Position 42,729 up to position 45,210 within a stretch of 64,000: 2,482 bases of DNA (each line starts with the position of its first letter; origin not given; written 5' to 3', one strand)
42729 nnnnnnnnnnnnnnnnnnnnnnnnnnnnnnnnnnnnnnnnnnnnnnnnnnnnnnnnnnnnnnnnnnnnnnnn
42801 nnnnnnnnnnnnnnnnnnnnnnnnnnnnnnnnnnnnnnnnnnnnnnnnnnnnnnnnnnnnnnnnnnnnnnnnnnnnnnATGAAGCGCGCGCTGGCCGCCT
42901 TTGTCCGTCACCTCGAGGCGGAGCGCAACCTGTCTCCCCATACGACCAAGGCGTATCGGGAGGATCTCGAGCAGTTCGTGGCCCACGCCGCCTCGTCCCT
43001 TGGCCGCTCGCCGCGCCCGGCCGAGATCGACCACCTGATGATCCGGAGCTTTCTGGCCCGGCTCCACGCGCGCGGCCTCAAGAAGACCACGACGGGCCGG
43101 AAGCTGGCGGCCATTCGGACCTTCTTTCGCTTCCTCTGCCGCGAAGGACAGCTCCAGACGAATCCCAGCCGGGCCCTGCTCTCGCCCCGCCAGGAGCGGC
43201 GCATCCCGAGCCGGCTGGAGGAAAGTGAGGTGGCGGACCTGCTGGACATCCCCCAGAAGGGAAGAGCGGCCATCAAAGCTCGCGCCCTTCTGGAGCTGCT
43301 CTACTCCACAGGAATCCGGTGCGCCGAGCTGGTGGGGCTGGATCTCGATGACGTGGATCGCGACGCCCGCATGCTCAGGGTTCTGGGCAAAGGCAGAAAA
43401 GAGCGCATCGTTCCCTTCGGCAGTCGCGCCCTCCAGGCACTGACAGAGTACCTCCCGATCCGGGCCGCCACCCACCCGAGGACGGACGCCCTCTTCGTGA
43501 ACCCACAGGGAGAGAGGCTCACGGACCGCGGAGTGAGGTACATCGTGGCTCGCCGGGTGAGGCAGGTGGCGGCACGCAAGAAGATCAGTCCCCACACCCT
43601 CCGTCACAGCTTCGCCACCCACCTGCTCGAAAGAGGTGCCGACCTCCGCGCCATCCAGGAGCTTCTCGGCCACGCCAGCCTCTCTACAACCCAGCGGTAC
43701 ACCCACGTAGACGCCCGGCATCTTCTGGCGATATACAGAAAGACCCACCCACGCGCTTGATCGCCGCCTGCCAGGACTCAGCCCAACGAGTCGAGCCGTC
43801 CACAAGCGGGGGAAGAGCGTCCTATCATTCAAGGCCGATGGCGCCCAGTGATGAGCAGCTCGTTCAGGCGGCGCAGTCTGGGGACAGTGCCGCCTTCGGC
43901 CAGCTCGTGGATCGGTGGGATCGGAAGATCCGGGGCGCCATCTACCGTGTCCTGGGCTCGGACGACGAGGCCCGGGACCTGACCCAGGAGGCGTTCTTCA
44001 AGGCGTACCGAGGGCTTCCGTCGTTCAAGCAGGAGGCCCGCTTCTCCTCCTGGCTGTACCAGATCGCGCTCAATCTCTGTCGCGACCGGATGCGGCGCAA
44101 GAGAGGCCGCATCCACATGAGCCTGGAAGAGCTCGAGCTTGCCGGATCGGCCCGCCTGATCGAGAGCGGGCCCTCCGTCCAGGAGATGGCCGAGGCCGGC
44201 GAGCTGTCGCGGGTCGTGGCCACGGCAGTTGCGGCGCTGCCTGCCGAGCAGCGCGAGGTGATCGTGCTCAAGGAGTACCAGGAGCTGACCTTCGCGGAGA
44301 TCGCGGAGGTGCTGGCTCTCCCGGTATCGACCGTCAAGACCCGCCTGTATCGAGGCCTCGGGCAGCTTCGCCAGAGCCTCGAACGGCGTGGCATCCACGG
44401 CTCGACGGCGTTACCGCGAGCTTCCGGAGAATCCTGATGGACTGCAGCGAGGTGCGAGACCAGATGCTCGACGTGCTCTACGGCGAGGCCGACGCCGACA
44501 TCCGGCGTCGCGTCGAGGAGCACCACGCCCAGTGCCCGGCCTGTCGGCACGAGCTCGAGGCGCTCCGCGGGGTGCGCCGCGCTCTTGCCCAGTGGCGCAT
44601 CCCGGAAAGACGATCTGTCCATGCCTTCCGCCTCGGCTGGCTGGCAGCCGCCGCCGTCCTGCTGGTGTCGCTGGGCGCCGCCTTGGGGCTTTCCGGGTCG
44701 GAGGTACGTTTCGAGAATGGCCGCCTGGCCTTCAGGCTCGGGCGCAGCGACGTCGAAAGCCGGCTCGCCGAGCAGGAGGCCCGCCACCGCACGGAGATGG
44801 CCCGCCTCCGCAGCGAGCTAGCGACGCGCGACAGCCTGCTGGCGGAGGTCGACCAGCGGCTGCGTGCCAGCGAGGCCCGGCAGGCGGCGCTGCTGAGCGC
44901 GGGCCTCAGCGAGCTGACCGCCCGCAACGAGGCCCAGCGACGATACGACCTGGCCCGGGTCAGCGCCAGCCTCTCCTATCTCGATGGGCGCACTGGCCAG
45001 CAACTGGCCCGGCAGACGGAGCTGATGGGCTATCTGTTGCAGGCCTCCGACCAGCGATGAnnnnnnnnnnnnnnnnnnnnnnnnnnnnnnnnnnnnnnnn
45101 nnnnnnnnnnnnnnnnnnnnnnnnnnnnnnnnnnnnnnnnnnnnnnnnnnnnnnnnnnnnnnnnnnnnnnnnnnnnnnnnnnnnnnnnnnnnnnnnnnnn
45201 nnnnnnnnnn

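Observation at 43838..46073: ECF sigma / zinc-finger anti-sigma / secreted coiled-coil protein module inserted into the conserved dprA-topA-trmFO-xerC-hslVU block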

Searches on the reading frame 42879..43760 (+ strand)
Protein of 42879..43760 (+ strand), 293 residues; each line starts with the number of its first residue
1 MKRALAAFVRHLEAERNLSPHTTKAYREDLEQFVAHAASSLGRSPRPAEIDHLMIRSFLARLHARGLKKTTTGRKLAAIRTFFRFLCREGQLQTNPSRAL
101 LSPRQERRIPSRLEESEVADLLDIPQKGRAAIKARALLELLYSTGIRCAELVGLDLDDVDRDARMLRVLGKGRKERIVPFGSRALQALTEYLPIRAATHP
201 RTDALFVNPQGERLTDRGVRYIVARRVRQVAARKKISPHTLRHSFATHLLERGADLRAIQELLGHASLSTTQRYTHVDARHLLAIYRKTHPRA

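Call 5: search_protein_families(library=pfam, proteins=[window:42879-43760:+], max_evalue=0.01)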
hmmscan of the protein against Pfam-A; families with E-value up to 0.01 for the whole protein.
window:42879-43760:+ (293 aa): 4 families
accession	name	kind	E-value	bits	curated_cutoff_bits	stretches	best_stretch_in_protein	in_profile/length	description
PF00589.27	Phage_integrase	-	1.4e-49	168.6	27.1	1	112-280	2-171/172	Phage integrase family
PF02899.23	Phage_int_SAM_1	-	6.1e-22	78.1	22.3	1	6-90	2-83/83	Phage integrase, N-terminal SAM-like domain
PF13495.12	Phage_int_SAM_4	-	1.5e-05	25.8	27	1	6-88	3-80/85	Phage integrase, N-terminal SAM-like domain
PF13102.12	Phage_int_SAM_5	-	0.0078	17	22.3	0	19-96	18-92/98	Phage integrase SAM-like domain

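Call 7: search_protein_families(library=ncbifam, proteins=[window:42879-43760:+], max_evalue=0.01)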
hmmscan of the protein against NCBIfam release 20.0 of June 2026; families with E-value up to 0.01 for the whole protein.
window:42879-43760:+ (293 aa): 13 families
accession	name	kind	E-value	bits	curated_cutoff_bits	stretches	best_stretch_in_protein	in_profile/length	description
TIGR02224.1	recomb_XerC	equivalog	2.9e-103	345.3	335.15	1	7-293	2-293/295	tyrosine recombinase XerC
TIGR02225.1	recomb_XerD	equivalog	1.6e-91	306.7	329.6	1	7-293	2-290/290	site-specific tyrosine recombinase XerD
NF001399.0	PRK00283.1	subfamily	3.9e-90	302.1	279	1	3-293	7-299/300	tyrosine recombinase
NF040815.2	recomb_XerA_Arch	equivalog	1e-65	221.9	220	1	7-285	2-262/263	site-specific tyrosine recombinase/integron integrase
NF002331.0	PRK01287.1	subfamily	2.7e-61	207.6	371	1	2-291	27-326/365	site-specific tyrosine recombinase XerC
TIGR02249.1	integrase_gron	subfamily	7.6e-38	130.6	265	2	215-285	238-308/315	integron integrase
NF003462.0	PRK05084.1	equivalog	6.4e-32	110.7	267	1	136-281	199-348/360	tyrosine recombinase XerS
NF011946.0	PRK15417.1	equivalog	1.4e-20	73.8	435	2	213-278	251-316/337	integron integrase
NF007370.0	PRK09870.1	subfamily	3.7e-19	69.1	221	1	113-291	13-193/200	tyrosine-type DNA invertase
NF007371.0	PRK09871.1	subfamily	2e-17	63.4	222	1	114-288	8-185/198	tyrosine-type DNA invertase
NF002685.0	PRK02436.1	equivalog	3.6e-09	36.8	178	1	12-275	8-244/245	site-specific tyrosine recombinase XerD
NF040693.1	recomb_GmtY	equivalog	2.8e-06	26.8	340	1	236-280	391-435/441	gamma-mobile-trio recombinase GmtY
NF047926.1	integrase_GmtZ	equivalog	0.0046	15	600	0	219-282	413-475/784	gamma-mobile-trio integrase GmtZ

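Call 18: find_related_loci(query=window:42879-43757:+, collection=metagenome_contigs, flank=6000)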
Query window:42879-43757:+ (293 aa) in metagenome_contigs; peptide patterns used: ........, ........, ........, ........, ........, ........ (x = any residue, [..] = any of these).
600 stretches matched a pattern (row limit reached: there are more); 386 encode a relative of the query (tblastn E <= 1e-3); the best 80 are kept; 80 distinct loci.
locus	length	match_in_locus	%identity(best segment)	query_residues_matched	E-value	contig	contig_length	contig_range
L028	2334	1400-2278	71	1-293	1e-142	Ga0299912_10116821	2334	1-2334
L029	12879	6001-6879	67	1-293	1e-131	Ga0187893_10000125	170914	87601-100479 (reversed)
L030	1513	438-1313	69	1-292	7e-143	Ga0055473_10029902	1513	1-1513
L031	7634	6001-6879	69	1-293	1e-130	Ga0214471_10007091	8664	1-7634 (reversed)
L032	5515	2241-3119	68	1-293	1e-129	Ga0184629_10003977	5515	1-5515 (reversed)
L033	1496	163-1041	65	1-293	7e-138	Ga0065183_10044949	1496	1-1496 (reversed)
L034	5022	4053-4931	66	1-293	1e-127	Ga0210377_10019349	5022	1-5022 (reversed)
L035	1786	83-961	67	1-293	6e-136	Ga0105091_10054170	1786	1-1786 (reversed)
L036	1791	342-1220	64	1-293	7e-136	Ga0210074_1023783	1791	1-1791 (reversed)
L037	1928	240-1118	66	1-293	6e-135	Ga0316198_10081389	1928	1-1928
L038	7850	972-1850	67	1-293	5e-126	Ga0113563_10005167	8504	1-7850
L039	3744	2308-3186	66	1-293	5e-128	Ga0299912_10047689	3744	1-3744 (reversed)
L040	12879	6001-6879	65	1-293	3e-125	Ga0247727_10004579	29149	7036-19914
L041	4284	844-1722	66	1-293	7e-127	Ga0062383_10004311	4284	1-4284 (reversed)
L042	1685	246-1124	66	1-293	4e-134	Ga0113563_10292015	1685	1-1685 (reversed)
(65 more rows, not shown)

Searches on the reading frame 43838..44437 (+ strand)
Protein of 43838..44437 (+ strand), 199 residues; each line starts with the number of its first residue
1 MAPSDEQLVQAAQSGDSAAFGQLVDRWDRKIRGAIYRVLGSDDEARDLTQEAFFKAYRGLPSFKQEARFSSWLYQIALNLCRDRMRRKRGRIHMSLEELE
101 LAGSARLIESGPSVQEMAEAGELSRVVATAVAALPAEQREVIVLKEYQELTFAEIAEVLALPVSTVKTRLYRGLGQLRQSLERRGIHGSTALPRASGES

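Call 5: search_protein_families(library=pfam, proteins=[window:43838-44437:+], max_evalue=0.01)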
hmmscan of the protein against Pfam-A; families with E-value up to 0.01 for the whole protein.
window:43838-44437:+ (199 aa): 4 families
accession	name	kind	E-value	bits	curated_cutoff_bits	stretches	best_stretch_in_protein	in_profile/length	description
PF04542.20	Sigma70_r2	-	8.9e-17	61.1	24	1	23-89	1-69/71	Sigma-70 region 2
PF08281.18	Sigma70_r4_2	-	3.9e-16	58.9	25.7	1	127-177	4-54/54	Sigma-70, region 4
PF04545.22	Sigma70_r4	-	7.1e-12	45.1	24.1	1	131-179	2-50/50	Sigma-70, region 4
PF07638.17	Sigma70_ECF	-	0.00011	22.6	21.1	1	7-170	6-172/185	ECF sigma factor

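Call 7: search_protein_families(library=ncbifam, proteins=[window:43838-44437:+], max_evalue=0.01)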
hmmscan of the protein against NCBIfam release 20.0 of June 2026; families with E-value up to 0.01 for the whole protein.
window:43838-44437:+ (199 aa): 102 families (the best 25 are shown)
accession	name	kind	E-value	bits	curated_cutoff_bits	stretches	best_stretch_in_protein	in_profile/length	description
NF007223.0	PRK09641.1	equivalog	3.7e-43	147.5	209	1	6-183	6-186/187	RNA polymerase sigma factor SigW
NF009166.1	PRK12513.1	equivalog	4.8e-40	137.3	206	1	3-183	7-188/193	RNA polymerase sigma factor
NF009171.0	PRK12518.1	equivalog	7.4e-40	136.8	208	1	4-187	13-190/191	RNA polymerase sigma factor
TIGR02948.1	SigW_bacill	equivalog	3e-39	135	243.1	1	5-182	5-185/187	RNA polymerase sigma factor SigW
NF004113.0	PRK05602.1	equivalog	1.5e-38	132.5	208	1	4-187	31-207/211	RNA polymerase sigma factor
NF007225.0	PRK09643.1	equivalog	7e-37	127.1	190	1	3-183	12-184/204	RNA polymerase sigma factor SigM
NF008888.0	PRK11922.1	equivalog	8.8e-37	126.9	204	1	3-184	15-199/231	RNA polymerase sigma factor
TIGR02939.1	RpoE_Sigma70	equivalog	1e-33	117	236.15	1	3-174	5-179/190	RNA polymerase sigma factor RpoE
TIGR02937.1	sigma70-ECF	superfamily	8.7e-32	110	42.9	1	19-181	2-165/165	sigma-70 family RNA polymerase sigma factor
NF009172.0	PRK12519.1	subfamily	2.2e-30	105.7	222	1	3-182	14-190/194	RNA polymerase sigma factor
NF009176.0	PRK12524.1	equivalog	4.1e-30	105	264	1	3-183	11-186/196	RNA polymerase sigma factor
NF007216.0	PRK09638.1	equivalog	4.1e-30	104.9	194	1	4-185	4-178/180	RNA polymerase sigma factor SigY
NF006930.0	PRK09415.1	subfamily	2.8e-27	95.7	198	1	17-183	15-177/179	RNA polymerase factor sigma C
NF007229.0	PRK09647.1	equivalog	3.4e-26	91.9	265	1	14-188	40-209/220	RNA polymerase sigma factor SigE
TIGR02985.1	Sig70_bacteroi1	subfamily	8.5e-26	91.1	126.4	1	19-181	2-162/162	RNA polymerase sigma-70 factor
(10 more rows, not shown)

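Call 61: search_solved_structures(query=window:43838-44434:+, max_evalue=1e-10)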
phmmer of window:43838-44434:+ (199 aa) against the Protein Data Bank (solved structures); distinct sequences matched with E-value up to 1e-10: 17.
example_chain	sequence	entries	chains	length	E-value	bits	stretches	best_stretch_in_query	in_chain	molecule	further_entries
5wuq_A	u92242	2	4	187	6.1e-33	117.8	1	9-181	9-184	ECF RNA polymerase sigma factor SigW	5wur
6in7_B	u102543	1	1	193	2.3e-27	99.6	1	4-180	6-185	RNA polymerase sigma-H factor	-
8z6g_B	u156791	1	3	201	2.6e-27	99.4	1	4-181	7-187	RNA polymerase sigma factor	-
1or7_A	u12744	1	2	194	2.6e-25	92.9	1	4-174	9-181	RNA polymerase sigma-E factor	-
6jbq_F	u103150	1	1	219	3.9e-25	92.3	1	4-174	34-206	ECF RNA polymerase sigma-E factor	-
9m9d_F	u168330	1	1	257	6.6e-20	75.3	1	19-191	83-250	ECF RNA polymerase sigma factor SigE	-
9m9e_F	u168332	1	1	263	7.1e-20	75.2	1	19-191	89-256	ECF RNA polymerase sigma factor SigE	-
9m98_F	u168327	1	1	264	7.1e-20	75.2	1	19-191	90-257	ECF RNA polymerase sigma factor SigE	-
4cxf_A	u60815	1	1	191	2.4e-19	73.5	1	5-180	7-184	RNA POLYMERASE SIGMA FACTOR CNRH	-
6jcy_F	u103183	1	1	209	1.9e-16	64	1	31-181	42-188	ECF RNA polymerase sigma factor SigH,ECF RNA polymerase sigma factor SigE,ECF RNA polymera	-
7qh5_A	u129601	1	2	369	2.7e-16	63.5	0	10-86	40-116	RNA polymerase sigma factor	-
5or5_A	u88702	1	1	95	1.8e-15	60.9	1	4-88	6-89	ECF RNA polymerase sigma-E factor,ECF RNA polymerase sigma factor SigW,ECF RNA polymerase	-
5zx2_F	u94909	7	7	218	1.8e-15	60.8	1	31-181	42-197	ECF RNA polymerase sigma factor SigH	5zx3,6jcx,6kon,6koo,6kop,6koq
2map_A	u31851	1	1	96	2.3e-15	60.5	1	4-88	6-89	RNA polymerase sigma factor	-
2mao_A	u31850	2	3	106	2.8e-15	60.2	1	4-90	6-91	RNA polymerase sigma factor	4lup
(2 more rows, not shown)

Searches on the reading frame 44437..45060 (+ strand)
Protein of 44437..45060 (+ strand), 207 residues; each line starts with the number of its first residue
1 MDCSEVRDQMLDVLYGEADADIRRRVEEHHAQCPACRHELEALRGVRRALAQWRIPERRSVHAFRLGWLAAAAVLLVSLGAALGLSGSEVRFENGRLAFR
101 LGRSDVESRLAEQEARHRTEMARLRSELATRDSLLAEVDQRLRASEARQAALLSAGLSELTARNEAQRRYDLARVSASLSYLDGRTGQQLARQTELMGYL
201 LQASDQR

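Call 5: search_protein_families(library=pfam, proteins=[window:44437-45060:+], max_evalue=0.01)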
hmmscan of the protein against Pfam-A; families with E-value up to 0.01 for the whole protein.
window:44437-45060:+ (207 aa): 1 family
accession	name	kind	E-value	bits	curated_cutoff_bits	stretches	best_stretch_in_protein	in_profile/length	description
PF13490.11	zf-HC2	-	1.7e-07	31.6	22.2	1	3-37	1-35/35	Putative zinc-finger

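Call 7: search_protein_families(library=ncbifam, proteins=[window:44437-45060:+], max_evalue=0.01)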
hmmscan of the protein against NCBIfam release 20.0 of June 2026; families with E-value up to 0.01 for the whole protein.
window:44437-45060:+ (207 aa): 1 family
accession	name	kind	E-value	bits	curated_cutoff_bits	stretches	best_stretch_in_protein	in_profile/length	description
TIGR03988.1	antisig_RsrA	equivalog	1.6e-06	28.1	62.5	1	2-51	1-50/77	mycothiol system anti-sigma-R factor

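Call 50: find_homologous_proteins(query=window:44437-45057:+, max_evalue=0.001)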
Query window:44437-45057:+ (207 aa): 585 proteins with E <= 0.001 among 8000 candidates; the best 120 are listed.
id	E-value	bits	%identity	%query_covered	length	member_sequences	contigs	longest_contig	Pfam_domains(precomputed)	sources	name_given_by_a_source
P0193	1.2e-114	399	92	100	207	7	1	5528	PF13490.12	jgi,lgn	-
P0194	9.2e-95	334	80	100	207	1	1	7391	PF13490.12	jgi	jgi:hypothetical protein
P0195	7.0e-65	236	63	100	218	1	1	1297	-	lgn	-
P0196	1.0e-63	233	61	100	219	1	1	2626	PF13490.12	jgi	jgi:hypothetical protein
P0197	3.6e-63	231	59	100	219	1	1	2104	-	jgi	-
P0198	7.6e-63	230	60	100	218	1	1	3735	-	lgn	-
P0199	1.1e-62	229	61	100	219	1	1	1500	-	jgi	jgi:hypothetical protein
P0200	3.9e-61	224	60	100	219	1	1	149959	-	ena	-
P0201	9.1e-61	223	59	100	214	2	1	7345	-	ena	-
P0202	1.7e-59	219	60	100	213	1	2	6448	-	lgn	-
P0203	1.8e-59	219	53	100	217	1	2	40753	-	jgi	-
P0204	3.0e-59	218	53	100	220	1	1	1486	PF13490.12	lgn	-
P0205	7.6e-59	217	56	100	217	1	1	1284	PF13490.12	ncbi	-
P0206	1.1e-58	216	55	100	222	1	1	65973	PF13490.12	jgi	jgi:anti-sigma factor RsiW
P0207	1.7e-58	216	52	100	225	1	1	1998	PF13490.12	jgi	jgi:anti-sigma factor RsiW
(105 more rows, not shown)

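Call 59: predict_structure(alignment_id=A5)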
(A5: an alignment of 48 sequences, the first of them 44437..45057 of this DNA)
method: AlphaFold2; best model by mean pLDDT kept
length: 207 residues; sequences in the alignment: 48
mean_pLDDT: 81.2   pTM: 0.35
mean pLDDT of the five models: 81.2, 81.0, 81.0, 80.3, 79.8
residues with pLDDT >= 90: 105; 70-90: 43; 50-70: 52; < 50: 7
segments of 3 or more residues with pLDDT < 50: 87-92
pLDDT, mean of each block of 10 residues (from residue 1): 92 96 97 97 94 71 57 68 51 55 71 94 92 94 96 95 93 80 63 71 73
secondary structure, 60 per line:
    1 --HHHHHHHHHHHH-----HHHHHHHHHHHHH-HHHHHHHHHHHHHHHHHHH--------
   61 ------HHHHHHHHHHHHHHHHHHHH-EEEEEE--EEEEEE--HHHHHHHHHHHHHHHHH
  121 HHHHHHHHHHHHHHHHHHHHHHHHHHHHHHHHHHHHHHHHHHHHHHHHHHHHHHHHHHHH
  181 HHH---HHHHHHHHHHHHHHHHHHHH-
elements in order: H3-14 H20-32 H34-52 H67-86 E88-93 E96-101 H104-183 H187-206

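Call 60: search_solved_structures(query=A5, max_evalue=1)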
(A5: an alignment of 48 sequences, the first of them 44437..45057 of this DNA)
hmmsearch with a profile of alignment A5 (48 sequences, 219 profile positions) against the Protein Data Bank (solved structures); distinct sequences matched with E-value up to 1: 2.
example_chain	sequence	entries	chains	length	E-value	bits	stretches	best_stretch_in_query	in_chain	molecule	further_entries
3hug_B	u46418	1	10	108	0.1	15.4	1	16-60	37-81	PROBABLE CONSERVED MEMBRANE PROTEIN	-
2ts1_A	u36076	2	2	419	0.49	13.2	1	106-169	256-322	TYROSYL-TRNA SYNTHETASE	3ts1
